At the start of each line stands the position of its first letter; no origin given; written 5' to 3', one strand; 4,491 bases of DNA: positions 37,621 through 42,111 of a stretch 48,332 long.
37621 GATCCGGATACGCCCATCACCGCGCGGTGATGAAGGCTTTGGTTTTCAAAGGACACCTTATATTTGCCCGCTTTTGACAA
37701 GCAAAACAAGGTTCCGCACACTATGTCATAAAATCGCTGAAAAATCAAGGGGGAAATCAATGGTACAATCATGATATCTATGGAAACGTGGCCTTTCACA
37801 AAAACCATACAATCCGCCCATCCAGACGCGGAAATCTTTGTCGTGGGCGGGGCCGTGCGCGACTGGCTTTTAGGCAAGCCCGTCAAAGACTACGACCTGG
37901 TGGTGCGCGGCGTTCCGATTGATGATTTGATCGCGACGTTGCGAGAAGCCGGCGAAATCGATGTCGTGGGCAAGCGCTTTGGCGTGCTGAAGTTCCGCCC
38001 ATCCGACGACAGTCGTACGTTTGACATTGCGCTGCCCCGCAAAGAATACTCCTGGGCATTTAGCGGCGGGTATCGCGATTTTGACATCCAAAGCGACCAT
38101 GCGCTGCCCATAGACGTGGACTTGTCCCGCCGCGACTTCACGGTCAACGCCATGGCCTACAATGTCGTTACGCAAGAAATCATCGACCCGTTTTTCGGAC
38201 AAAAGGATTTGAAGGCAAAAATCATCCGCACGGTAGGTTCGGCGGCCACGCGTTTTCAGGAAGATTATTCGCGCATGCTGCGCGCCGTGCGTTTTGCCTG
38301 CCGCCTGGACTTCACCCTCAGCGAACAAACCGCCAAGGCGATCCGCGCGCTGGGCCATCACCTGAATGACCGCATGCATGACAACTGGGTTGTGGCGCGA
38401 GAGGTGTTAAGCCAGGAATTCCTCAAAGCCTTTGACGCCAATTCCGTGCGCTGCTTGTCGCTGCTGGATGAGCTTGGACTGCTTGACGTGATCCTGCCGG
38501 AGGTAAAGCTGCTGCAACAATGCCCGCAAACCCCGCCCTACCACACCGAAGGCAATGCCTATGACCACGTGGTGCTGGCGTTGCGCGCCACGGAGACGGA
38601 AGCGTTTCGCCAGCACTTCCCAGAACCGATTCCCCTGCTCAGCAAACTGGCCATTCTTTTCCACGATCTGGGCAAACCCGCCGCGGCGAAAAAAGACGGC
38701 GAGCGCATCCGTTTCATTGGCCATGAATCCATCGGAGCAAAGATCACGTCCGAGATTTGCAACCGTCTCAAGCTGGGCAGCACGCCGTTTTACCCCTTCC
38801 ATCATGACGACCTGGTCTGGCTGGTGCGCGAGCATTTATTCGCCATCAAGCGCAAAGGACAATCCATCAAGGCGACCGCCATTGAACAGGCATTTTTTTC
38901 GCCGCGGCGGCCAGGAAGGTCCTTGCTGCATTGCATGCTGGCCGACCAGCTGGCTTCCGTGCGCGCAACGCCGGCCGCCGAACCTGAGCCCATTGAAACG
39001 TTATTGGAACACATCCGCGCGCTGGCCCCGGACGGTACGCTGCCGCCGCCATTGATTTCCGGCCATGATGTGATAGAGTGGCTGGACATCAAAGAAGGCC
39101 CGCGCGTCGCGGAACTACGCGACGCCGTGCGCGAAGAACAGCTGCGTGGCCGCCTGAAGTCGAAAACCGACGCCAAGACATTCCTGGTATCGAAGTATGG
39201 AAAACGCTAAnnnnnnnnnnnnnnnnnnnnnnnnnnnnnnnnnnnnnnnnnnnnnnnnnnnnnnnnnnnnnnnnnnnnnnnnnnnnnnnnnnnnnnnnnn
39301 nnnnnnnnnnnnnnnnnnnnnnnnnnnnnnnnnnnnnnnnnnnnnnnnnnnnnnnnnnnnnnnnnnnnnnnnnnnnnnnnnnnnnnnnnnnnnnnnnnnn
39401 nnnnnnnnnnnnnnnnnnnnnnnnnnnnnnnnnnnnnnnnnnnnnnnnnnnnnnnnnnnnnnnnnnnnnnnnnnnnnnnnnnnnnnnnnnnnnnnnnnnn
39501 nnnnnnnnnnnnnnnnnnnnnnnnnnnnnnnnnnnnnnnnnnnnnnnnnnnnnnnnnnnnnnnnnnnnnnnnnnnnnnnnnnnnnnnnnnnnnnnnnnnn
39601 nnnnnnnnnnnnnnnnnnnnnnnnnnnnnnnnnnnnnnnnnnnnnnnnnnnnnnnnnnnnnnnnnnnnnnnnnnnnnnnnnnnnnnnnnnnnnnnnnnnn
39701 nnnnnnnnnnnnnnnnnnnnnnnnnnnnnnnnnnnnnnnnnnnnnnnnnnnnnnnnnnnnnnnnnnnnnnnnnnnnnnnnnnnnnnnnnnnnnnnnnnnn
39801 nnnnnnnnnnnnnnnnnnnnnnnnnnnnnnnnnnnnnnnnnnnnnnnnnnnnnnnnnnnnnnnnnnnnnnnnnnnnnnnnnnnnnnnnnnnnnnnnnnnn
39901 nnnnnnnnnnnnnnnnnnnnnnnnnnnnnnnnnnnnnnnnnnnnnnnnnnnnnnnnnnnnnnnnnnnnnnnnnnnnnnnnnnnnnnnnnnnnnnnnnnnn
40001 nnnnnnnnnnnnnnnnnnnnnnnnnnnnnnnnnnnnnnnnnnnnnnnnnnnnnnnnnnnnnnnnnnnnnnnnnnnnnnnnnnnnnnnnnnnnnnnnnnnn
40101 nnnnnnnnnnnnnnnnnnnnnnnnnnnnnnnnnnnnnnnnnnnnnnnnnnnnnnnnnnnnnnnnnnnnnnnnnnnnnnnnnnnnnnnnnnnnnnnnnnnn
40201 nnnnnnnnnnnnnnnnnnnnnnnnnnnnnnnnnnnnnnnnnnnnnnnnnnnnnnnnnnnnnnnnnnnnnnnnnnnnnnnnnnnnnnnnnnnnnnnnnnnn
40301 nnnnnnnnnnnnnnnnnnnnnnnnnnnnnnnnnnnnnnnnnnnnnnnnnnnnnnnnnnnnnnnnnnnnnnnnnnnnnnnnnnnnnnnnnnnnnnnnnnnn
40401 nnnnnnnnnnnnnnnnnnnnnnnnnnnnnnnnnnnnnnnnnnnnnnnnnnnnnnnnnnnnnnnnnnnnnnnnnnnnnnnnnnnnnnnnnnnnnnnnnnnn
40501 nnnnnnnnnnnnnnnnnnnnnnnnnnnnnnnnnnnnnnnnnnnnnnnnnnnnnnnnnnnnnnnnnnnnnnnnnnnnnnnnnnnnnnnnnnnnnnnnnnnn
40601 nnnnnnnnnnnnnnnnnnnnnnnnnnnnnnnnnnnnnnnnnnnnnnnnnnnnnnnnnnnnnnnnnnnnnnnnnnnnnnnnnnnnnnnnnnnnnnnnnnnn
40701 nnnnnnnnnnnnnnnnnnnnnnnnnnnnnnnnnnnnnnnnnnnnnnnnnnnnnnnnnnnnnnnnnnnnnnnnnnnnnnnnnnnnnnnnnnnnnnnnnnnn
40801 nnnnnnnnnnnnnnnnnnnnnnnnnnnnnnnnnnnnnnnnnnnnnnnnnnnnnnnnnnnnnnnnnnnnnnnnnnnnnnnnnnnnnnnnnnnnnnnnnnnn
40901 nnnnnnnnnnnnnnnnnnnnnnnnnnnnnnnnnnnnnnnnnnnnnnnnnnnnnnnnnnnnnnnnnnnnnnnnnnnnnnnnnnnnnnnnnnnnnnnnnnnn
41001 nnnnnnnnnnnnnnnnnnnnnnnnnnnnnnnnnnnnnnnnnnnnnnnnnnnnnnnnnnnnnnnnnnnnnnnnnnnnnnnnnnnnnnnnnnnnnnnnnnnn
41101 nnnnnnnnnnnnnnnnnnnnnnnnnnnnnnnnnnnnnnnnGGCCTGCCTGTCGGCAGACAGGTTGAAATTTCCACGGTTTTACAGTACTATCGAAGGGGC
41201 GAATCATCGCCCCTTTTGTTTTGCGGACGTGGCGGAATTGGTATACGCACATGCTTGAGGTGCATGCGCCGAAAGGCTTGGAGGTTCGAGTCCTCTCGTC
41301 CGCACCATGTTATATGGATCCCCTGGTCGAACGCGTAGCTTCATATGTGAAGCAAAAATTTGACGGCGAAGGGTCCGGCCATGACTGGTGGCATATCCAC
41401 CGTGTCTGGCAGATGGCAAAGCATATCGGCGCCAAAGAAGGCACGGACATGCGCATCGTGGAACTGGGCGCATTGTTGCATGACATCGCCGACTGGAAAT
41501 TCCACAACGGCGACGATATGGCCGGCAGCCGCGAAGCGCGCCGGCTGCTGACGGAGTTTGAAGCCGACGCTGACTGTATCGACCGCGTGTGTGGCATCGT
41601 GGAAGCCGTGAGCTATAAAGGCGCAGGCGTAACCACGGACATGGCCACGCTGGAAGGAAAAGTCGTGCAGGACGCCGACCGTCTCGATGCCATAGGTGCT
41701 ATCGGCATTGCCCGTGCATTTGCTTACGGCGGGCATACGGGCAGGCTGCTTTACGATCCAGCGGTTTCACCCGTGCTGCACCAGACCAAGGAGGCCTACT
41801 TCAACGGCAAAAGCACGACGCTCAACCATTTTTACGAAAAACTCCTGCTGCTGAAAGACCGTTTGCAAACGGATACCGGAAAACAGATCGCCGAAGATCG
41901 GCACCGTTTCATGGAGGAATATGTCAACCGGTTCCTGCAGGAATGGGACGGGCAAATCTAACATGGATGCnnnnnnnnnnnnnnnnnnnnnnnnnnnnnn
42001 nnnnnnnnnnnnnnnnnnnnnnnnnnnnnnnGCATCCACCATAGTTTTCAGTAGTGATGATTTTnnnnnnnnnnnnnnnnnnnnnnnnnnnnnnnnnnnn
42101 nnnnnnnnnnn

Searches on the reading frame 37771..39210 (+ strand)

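Call 10: search_protein_families(library=pfam, proteins=[window:37771-39210:+], max_evalue=0.001)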
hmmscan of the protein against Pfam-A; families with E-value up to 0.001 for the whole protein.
window:37771-39210:+ (479 aa): 3 families
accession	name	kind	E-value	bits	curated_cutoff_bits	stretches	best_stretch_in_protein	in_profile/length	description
PF01743.26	PolyA_pol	-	1.1e-22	81.2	23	1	22-153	1-126/126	Poly A polymerase head domain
PF01966.28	HD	-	4.3e-08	33.9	22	1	288-367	24-93/116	HD domain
PF12627.12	PolyA_pol_RNAbd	-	4.5e-07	30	22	1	180-245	1-60/64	Probable RNA and SrmB- binding site of polymerase A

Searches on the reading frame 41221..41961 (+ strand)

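Call 11: search_protein_families(library=pfam, proteins=[window:41221-41961:+], max_evalue=0.001)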
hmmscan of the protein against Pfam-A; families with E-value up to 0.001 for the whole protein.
window:41221-41961:+ (246 aa): 1 family
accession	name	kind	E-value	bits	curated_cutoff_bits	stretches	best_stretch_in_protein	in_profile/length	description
PF01966.28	HD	-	1.4e-10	41.9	22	1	58-157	4-115/116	HD domain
